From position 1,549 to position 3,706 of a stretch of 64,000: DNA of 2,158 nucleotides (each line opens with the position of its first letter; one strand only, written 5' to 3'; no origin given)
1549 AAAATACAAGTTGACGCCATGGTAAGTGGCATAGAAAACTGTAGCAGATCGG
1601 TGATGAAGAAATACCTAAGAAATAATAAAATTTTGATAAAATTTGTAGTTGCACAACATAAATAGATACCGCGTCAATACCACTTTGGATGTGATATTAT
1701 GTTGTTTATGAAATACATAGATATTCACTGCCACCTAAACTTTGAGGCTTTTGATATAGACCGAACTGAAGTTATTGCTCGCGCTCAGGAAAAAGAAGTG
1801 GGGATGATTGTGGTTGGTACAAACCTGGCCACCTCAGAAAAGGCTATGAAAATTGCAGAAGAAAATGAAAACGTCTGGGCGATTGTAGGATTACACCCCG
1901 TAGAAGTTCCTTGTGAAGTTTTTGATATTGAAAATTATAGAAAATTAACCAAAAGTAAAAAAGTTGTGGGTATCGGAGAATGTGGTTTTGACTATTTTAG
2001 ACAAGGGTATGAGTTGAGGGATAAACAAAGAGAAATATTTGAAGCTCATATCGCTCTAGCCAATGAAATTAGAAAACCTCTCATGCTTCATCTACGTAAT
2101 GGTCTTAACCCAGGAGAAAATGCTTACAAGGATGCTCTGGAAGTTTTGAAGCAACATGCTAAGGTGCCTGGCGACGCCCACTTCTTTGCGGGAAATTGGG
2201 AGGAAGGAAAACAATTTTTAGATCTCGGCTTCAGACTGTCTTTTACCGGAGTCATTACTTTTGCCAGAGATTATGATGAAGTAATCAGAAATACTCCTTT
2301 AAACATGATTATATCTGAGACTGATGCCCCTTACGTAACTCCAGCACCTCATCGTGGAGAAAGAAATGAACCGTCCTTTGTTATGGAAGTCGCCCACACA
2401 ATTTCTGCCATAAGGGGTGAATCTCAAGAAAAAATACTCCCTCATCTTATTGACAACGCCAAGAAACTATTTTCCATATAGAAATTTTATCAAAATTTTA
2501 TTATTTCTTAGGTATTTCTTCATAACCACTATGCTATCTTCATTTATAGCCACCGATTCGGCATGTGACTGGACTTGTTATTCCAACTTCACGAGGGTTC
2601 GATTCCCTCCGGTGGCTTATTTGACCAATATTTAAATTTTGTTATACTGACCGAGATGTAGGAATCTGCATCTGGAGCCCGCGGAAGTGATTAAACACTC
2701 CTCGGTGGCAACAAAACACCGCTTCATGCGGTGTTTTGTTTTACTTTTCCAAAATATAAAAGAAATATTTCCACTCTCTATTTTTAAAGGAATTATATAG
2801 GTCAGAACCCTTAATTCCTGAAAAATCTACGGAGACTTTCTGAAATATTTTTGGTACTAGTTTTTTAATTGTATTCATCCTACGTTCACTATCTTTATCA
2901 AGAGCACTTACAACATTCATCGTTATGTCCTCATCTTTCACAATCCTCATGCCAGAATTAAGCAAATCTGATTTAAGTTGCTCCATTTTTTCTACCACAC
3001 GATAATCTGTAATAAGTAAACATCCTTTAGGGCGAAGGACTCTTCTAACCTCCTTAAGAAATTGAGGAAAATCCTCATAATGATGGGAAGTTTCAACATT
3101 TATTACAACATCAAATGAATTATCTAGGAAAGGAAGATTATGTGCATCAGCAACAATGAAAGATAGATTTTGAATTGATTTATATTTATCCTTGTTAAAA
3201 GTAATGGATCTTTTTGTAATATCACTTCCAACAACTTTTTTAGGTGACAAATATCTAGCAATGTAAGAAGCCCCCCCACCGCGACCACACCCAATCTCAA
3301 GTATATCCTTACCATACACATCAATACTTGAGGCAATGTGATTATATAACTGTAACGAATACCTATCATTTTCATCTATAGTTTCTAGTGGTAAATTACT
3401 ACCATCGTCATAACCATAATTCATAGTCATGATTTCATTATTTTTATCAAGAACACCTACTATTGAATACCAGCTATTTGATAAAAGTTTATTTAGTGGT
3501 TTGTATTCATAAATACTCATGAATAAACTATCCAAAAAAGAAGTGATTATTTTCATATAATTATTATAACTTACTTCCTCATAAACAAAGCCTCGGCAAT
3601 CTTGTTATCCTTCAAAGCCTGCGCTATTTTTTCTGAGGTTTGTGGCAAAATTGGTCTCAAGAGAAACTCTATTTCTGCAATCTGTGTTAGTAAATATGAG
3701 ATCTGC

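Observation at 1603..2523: tatD gene precisely bracketed by perfect 42-bp inverted repeats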

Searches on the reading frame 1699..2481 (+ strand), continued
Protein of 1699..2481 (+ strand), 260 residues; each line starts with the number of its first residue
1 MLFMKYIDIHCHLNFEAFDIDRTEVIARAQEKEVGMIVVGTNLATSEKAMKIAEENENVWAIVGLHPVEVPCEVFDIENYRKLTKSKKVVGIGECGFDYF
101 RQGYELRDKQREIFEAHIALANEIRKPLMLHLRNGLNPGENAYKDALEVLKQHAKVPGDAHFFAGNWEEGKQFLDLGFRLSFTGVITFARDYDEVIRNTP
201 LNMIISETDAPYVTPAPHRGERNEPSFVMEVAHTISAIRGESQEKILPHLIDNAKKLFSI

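Call 63: find_encoding_contigs(protein=P0024, flank=3000, max_places=2)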
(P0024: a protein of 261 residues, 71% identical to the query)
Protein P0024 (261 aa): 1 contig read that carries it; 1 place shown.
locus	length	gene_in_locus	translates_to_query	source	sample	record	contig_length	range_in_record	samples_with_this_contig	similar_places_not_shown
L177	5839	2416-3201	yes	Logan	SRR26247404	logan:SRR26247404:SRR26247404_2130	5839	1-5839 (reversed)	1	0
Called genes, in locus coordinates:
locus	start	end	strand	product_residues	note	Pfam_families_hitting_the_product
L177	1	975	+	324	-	?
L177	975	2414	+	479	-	PF00133:tRNA-synt_1, PF01406:tRNA-synt_1e (faint), PF09334:tRNA-synt_1g, PF00133:tRNA-synt_1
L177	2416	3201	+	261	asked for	PF01026:TatD_DNase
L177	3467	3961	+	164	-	PF01250:Ribosomal_S6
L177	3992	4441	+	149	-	PF00436:SSB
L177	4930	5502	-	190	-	PF08207:EFP_N, PF01132:EFP (weak), PF09285:Elong-fact-P_C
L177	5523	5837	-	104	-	?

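Call 64: find_encoding_contigs(protein=P0060, flank=3000, max_places=2)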
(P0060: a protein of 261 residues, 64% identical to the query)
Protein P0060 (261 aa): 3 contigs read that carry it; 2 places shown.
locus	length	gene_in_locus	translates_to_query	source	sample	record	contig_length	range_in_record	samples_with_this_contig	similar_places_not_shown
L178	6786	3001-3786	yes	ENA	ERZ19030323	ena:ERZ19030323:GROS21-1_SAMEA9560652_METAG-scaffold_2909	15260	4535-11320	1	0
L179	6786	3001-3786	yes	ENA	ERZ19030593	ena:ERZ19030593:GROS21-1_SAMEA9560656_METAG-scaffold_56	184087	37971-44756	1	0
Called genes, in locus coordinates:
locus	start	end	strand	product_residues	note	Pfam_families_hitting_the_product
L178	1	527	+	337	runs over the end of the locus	PF13310:Virulence_RhuM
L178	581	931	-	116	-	PF00453:Ribosomal_L20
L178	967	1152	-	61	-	PF01632:Ribosomal_L35p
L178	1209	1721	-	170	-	PF05198:IF3_N, PF00707:IF3_C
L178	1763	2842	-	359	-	PF13091:PLDc_2, PF00614:PLDc (faint), PF13091:PLDc_2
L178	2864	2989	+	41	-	-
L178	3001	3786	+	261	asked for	PF01026:TatD_DNase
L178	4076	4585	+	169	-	PF01250:Ribosomal_S6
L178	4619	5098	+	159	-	PF00436:SSB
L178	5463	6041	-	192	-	PF08207:EFP_N, PF09285:Elong-fact-P_C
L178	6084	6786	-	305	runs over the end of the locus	PF00154:RecA_N, PF08423:Rad51, PF06745:ATPase (weak), PF01637:ATPase_2 (faint), PF21096:RecA_C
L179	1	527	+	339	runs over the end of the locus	PF13310:Virulence_RhuM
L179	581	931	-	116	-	PF00453:Ribosomal_L20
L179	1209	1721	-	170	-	PF05198:IF3_N, PF00707:IF3_C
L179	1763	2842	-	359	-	PF13091:PLDc_2, PF00614:PLDc (faint), PF13091:PLDc_2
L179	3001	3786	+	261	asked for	PF01026:TatD_DNase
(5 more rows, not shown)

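Call 65: find_encoding_contigs(protein=P0020, flank=3000, max_places=2)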
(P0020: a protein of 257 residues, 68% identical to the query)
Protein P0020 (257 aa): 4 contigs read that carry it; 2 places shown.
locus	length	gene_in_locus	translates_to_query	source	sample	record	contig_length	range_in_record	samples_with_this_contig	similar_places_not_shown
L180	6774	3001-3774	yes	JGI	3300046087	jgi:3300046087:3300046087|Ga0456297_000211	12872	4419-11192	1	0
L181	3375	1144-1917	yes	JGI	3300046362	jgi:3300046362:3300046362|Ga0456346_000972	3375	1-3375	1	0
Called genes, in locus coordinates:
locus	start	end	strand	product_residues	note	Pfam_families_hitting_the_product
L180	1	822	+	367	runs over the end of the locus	PF01637:ATPase_2 (faint), PF00154:RecA_N, PF08423:Rad51, PF06745:ATPase (weak), PF21096:RecA_C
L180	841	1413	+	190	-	PF08207:EFP_N (weak), PF09285:Elong-fact-P_C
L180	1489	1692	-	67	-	PF01084:Ribosomal_S18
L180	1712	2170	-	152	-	PF00436:SSB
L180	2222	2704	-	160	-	PF01250:Ribosomal_S6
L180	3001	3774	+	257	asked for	PF01026:TatD_DNase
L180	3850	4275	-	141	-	PF02452:PemK_toxin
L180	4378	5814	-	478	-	PF00133:tRNA-synt_1, PF01406:tRNA-synt_1e (weak), PF09334:tRNA-synt_1g, PF00133:tRNA-synt_1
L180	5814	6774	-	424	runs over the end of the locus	PF00675:Peptidase_M16, PF05193:Peptidase_M16_C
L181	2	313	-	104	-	?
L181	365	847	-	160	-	PF01250:Ribosomal_S6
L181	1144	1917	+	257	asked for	PF01026:TatD_DNase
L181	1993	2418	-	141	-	PF02452:PemK_toxin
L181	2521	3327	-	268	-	PF00133:tRNA-synt_1, PF09334:tRNA-synt_1g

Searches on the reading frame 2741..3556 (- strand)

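Call 10: search_protein_families(library=pfam, proteins=[window:2741-3556:-])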
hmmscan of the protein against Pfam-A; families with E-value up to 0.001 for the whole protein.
window:2741-3556:- (271 aa): 12 families
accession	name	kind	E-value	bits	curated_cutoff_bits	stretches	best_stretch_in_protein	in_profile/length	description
PF08241.18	Methyltransf_11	-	4.9e-25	88.4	21.2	1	86-182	1-95/95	Methyltransferase domain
PF13649.12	Methyltransf_25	-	1.1e-21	77.8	27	1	85-178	1-97/97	Methyltransferase domain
PF13847.12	Methyltransf_31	-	1.5e-21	77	27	1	82-197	4-125/145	Methyltransferase domain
PF08242.18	Methyltransf_12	-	2e-15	57.7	30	1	86-180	1-98/98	Methyltransferase domain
PF13489.12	Methyltransf_23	-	3.4e-12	46.9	27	1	79-187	20-121/164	Methyltransferase domain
PF01209.24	Ubie_methyltran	-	1.3e-10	41.5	20.1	1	79-186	45-155/233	ubiE/COQ5 methyltransferase family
PF02353.26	CMAS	-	2.5e-06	27.5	27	1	82-188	63-170/273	Mycolic acid cyclopropane synthetase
PF05148.21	Methyltransf_8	-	1.2e-05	25.8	27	1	132-238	107-216/219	Hypothetical methyltransferase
PF13578.12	Methyltransf_24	-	3.2e-05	25.2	26.3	1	86-185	1-105/105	Methyltransferase domain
PF05175.20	MTS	-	5.3e-05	23.4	23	1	69-196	22-152/170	Methyltransferase small domain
PF02390.23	Methyltransf_4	-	0.00016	21.6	24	0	85-148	5-68/173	Putative methyltransferase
PF14213.11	DUF4325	-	0.00044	20.3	23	0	228-250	7-28/64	STAS-like domain of unknown function (DUF4325)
